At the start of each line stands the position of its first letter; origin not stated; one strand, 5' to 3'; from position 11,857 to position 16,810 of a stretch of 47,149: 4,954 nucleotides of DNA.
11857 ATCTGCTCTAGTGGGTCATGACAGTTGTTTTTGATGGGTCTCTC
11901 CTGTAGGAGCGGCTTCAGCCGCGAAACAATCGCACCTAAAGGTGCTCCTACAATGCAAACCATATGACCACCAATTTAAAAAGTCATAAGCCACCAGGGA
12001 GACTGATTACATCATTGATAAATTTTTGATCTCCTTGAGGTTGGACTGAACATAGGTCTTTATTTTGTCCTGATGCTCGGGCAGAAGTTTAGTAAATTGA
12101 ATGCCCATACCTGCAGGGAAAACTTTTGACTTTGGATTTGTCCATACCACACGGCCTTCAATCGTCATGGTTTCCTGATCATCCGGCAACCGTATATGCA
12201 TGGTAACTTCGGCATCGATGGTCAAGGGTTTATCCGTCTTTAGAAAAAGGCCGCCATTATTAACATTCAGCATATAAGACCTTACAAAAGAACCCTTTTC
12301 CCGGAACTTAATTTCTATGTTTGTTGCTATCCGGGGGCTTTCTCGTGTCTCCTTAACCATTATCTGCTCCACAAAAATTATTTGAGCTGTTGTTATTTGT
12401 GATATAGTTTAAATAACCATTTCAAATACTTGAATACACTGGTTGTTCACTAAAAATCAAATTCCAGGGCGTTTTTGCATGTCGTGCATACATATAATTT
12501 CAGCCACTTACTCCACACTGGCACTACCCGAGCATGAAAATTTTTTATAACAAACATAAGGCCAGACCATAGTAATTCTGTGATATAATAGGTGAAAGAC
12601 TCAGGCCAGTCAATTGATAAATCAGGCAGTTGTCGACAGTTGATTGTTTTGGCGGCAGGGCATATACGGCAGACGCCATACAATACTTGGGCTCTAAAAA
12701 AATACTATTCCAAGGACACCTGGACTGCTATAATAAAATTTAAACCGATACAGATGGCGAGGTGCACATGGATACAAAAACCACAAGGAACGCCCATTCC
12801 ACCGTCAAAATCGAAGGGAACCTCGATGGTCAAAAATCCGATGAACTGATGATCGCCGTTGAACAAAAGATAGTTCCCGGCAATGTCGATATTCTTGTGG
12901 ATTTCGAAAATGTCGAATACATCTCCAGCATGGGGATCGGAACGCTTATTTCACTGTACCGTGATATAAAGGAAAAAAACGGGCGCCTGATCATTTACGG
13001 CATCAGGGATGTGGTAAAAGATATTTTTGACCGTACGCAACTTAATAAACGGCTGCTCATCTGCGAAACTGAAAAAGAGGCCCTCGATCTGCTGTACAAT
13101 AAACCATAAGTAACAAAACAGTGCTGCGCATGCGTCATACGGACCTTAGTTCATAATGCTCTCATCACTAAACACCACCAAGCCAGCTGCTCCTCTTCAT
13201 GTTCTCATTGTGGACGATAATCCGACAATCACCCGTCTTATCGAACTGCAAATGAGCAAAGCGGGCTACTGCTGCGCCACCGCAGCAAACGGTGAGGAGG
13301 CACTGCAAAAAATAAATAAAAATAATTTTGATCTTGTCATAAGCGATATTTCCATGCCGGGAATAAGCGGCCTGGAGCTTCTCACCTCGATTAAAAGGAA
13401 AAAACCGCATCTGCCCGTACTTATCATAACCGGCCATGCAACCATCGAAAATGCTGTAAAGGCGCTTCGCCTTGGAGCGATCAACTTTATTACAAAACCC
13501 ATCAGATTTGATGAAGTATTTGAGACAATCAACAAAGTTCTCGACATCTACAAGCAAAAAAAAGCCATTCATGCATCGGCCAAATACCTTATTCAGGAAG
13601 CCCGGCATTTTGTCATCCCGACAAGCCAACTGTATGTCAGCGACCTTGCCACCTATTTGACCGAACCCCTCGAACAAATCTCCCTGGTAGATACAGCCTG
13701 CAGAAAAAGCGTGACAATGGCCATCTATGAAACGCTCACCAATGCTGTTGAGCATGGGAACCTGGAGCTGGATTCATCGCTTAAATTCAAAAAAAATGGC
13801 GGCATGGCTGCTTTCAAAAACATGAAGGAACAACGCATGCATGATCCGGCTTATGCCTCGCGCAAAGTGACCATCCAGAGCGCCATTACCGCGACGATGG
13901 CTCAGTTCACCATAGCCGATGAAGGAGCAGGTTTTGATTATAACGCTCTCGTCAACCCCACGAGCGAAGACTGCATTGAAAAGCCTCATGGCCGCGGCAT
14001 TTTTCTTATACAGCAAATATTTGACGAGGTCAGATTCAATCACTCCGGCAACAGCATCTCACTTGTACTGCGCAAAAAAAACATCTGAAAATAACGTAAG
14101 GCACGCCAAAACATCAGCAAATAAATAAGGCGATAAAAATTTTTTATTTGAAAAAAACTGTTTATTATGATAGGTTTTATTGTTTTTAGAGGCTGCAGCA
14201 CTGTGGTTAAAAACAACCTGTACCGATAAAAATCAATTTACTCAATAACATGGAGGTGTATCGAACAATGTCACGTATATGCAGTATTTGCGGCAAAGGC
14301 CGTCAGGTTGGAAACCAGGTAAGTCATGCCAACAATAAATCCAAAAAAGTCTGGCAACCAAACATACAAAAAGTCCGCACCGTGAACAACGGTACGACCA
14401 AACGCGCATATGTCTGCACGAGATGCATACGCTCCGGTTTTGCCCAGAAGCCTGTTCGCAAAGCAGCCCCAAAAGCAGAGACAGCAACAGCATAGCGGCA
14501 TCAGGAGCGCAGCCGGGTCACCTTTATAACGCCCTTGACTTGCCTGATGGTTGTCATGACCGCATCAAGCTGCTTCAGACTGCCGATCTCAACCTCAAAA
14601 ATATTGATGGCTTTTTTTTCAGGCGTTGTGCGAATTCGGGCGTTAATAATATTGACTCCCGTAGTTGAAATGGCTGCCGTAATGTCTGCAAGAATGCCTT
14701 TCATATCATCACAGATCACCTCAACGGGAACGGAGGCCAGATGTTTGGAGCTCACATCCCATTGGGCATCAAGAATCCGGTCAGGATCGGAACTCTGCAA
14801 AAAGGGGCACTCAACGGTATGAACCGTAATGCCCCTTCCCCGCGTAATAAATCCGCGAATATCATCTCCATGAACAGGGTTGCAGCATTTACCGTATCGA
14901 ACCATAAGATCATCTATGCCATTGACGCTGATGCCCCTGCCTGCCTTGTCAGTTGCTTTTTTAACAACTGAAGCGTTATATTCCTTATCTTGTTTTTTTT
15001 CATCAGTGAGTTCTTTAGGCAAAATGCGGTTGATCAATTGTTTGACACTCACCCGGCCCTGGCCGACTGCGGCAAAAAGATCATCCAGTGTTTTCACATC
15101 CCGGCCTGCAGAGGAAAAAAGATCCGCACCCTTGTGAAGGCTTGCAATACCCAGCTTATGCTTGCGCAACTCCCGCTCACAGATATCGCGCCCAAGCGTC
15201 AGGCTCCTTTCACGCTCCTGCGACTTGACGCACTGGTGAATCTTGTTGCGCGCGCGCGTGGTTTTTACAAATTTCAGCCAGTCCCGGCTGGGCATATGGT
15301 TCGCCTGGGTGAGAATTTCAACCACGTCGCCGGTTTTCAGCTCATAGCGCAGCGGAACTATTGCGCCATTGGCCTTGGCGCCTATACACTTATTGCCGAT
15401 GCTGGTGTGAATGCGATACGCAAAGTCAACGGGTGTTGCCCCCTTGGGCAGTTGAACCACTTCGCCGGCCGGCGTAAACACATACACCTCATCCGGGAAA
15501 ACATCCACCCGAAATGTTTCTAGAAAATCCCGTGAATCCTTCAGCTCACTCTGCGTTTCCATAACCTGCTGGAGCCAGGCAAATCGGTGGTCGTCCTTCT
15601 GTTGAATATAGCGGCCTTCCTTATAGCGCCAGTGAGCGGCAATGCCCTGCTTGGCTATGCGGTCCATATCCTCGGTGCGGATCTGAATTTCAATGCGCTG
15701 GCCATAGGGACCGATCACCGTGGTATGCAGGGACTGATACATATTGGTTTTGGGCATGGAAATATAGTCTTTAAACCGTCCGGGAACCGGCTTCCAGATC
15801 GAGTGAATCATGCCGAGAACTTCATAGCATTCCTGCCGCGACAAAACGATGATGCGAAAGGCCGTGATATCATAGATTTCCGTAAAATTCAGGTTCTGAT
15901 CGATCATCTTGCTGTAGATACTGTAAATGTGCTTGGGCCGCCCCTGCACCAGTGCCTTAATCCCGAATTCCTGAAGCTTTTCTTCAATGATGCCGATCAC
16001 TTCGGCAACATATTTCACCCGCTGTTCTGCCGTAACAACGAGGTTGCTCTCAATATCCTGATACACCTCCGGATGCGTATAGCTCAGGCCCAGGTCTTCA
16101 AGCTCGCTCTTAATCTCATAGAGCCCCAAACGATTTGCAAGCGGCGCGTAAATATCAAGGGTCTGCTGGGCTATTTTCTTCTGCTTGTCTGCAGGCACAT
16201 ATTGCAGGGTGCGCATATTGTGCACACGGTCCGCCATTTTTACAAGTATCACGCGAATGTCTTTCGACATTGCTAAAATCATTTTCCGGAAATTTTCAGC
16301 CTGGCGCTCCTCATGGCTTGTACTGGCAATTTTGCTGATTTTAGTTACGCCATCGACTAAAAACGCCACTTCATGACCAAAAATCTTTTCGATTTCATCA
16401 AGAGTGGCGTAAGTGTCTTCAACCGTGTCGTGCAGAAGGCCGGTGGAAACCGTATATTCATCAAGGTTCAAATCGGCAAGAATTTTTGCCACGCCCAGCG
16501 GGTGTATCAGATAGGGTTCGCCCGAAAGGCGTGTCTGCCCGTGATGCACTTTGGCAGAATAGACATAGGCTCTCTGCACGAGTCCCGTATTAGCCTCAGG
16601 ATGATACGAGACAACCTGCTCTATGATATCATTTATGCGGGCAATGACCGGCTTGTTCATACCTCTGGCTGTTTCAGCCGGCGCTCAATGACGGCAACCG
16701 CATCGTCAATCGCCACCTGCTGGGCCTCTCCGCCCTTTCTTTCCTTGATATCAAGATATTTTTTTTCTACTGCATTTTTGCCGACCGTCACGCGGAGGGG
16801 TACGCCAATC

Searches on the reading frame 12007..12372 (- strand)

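Call 30: search_protein_families(library=pfam, proteins=[window:12007-12372:-], max_evalue=0.00001)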
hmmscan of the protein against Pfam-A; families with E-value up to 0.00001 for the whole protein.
window:12007-12372:- (121 aa): 1 family
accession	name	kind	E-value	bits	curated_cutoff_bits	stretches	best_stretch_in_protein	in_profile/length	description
PF07238.19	PilZ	-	1.5e-17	64.2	22.5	1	9-109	2-101/102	PilZ domain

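Call 86: search_protein_families(library=ncbifam, proteins=[window:12007-12372:-], max_evalue=0.00001)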
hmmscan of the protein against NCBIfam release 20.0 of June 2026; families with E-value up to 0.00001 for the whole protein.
window:12007-12372:- (121 aa): 1 family
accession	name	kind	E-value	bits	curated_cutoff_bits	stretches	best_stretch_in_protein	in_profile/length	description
TIGR02266.1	gmx_TIGR02266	paralog_domain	9.8e-24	83.4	68.7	1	14-108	1-95/96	TIGR02266 family protein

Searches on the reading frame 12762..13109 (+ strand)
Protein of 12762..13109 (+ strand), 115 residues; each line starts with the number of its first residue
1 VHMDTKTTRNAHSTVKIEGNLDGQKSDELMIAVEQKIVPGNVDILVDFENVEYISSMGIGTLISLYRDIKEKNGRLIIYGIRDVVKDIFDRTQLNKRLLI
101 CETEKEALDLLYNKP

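Call 30: search_protein_families(library=pfam, proteins=[window:12762-13109:+], max_evalue=0.00001)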
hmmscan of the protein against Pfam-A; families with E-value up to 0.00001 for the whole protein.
window:12762-13109:+ (115 aa): 2 families
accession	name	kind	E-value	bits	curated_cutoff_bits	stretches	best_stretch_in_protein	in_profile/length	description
PF01740.26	STAS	-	1e-17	64.3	22.6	1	6-107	5-106/106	STAS domain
PF13466.11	STAS_2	-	1.2e-08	35.5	29.2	1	15-94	1-79/80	STAS domain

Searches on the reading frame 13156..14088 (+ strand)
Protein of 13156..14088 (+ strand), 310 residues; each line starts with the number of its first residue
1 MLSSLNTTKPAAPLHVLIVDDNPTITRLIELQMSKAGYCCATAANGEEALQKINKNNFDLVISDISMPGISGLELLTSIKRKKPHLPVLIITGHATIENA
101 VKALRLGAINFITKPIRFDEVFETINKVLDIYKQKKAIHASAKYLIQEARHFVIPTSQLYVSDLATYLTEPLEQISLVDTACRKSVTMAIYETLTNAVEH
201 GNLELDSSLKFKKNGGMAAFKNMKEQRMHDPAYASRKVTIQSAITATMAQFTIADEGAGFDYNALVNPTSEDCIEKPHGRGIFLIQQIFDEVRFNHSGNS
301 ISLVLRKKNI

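Call 30: search_protein_families(library=pfam, proteins=[window:13156-14088:+], max_evalue=0.00001)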
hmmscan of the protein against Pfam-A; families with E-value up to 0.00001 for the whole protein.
window:13156-14088:+ (310 aa): 2 families
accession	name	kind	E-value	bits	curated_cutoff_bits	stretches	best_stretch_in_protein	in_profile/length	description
PF00072.30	Response_reg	-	5.2e-33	114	30.2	1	16-125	1-110/111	Response regulator receiver domain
PF13581.12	HATPase_c_2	-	1.4e-16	61.1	27.4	1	160-304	7-126/127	Histidine kinase-like ATPase domain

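Call 86: search_protein_families(library=ncbifam, proteins=[window:13156-14088:+], max_evalue=0.00001)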
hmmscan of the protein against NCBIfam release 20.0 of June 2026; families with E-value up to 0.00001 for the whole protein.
window:13156-14088:+ (310 aa): 101 families (the best 25 are shown)
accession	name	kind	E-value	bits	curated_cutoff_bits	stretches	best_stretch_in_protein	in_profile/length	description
NF011695.0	PRK15115.1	equivalog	3.7e-29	101.8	763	1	12-131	5-124/445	two-component system response regulator GlrR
TIGR01818.1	ntrC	equivalog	4.1e-27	95.1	558.6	1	16-142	1-127/463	nitrogen regulation protein NR(I)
NF008176.1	PRK10923.1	equivalog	6.7e-27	94.2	620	1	16-137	6-127/469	nitrogen regulation protein NR(I)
NF051870.1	NAssimRespRegNtrX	equivalog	3.5e-26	92.1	600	1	15-136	3-126/452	nitrogen assimilation response regulator NtrX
NF006900.1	PRK09390.1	equivalog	2.5e-25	89.2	255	1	15-142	6-133/203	response regulator FixJ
NF008469.0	PRK11361.1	equivalog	6.5e-25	87.7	714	1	15-154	6-145/461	acetoacetate metabolism transcriptional regulator AtoC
NF047793.1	ResRegPgtA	equivalog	2.1e-24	86.1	650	1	15-144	7-133/414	two-component system response regulator PgtA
NF053512.1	nitric_RR_NosR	exception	3.3e-24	85.7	400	1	16-136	1-122/422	response regulator c-di-GMP phosphodiesterase, NosR family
NF007689.0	PRK10365.1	equivalog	1.2e-23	83.6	760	1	14-141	6-133/441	sigma-54-dependent response regulator transcription factor ZraR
NF045944.1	ResRegRpaBCyano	equivalog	1.4e-22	80.2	330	1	17-154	1-138/229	response regulator transcription factor RpaB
NF041946.1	LuxO_transreg_Vib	equivalog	8.1e-22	77.6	800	1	21-143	4-126/463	quorum-sensing sigma-54 dependent transcriptional regulator LuxO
NF053854.1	RespRegPhoBBctds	equivalog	9.5e-22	77.4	270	1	16-144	1-130/225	two-component system response regulator PhoB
NF045505.1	RR_RssB_Pseudo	equivalog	2.7e-21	76.1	700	1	15-131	7-124/394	two-component system response regulator RssB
NF007969.0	PRK10693.1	equivalog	3e-21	75.8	329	1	9-128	3-123/337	two-component system response regulator RssB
NF045991.1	RespRegCtrARhodob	equivalog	3.2e-21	76.1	350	1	15-130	2-117/224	response regulator transcription factor CtrA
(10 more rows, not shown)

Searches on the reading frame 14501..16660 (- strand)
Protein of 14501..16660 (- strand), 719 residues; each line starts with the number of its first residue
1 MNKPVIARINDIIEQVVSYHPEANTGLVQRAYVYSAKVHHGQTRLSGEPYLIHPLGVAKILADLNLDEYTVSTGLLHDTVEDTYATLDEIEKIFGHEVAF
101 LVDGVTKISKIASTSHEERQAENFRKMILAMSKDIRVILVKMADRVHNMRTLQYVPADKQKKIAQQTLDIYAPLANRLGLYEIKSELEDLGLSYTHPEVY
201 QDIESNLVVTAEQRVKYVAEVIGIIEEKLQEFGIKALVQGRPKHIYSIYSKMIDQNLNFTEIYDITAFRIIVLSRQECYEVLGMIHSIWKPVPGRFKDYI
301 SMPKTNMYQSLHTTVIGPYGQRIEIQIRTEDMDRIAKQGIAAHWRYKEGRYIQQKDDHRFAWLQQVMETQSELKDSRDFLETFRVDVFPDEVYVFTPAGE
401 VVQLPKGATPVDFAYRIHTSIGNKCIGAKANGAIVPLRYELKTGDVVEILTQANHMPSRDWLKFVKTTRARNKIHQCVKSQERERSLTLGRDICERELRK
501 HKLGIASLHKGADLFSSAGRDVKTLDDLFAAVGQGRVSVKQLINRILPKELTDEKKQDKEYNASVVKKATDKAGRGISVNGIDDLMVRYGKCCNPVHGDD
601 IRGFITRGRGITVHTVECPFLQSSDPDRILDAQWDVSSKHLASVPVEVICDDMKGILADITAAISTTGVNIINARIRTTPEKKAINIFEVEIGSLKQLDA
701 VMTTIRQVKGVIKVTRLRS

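Call 30: search_protein_families(library=pfam, proteins=[window:14501-16660:-], max_evalue=0.00001)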
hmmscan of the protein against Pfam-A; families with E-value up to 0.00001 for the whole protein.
window:14501-16660:- (719 aa): 7 families
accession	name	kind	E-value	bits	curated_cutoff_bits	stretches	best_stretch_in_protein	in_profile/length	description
PF13328.12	HD_4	-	1.6e-52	177.8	27.2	1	31-180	1-155/156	HD domain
PF04607.23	RelA_SpoT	-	6.6e-44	149.2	27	1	240-349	1-111/113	Region found in RelA / SpoT proteins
PF02824.27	TGS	-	6.1e-25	87.5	22.2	1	392-451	1-60/60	TGS domain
PF13291.12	ACT_4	-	2e-15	57.6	27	1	644-716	7-80/80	ACT domain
PF19296.4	RelA_AH_RIS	-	6e-12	46.5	23.8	1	464-624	3-178/185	RelA/SpoT, AH and RIS domains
PF01842.31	ACT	-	3.4e-10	39.9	27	1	646-709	3-65/66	ACT domain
PF01966.28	HD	-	3.9e-10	40.5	22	1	50-149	1-116/116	HD domain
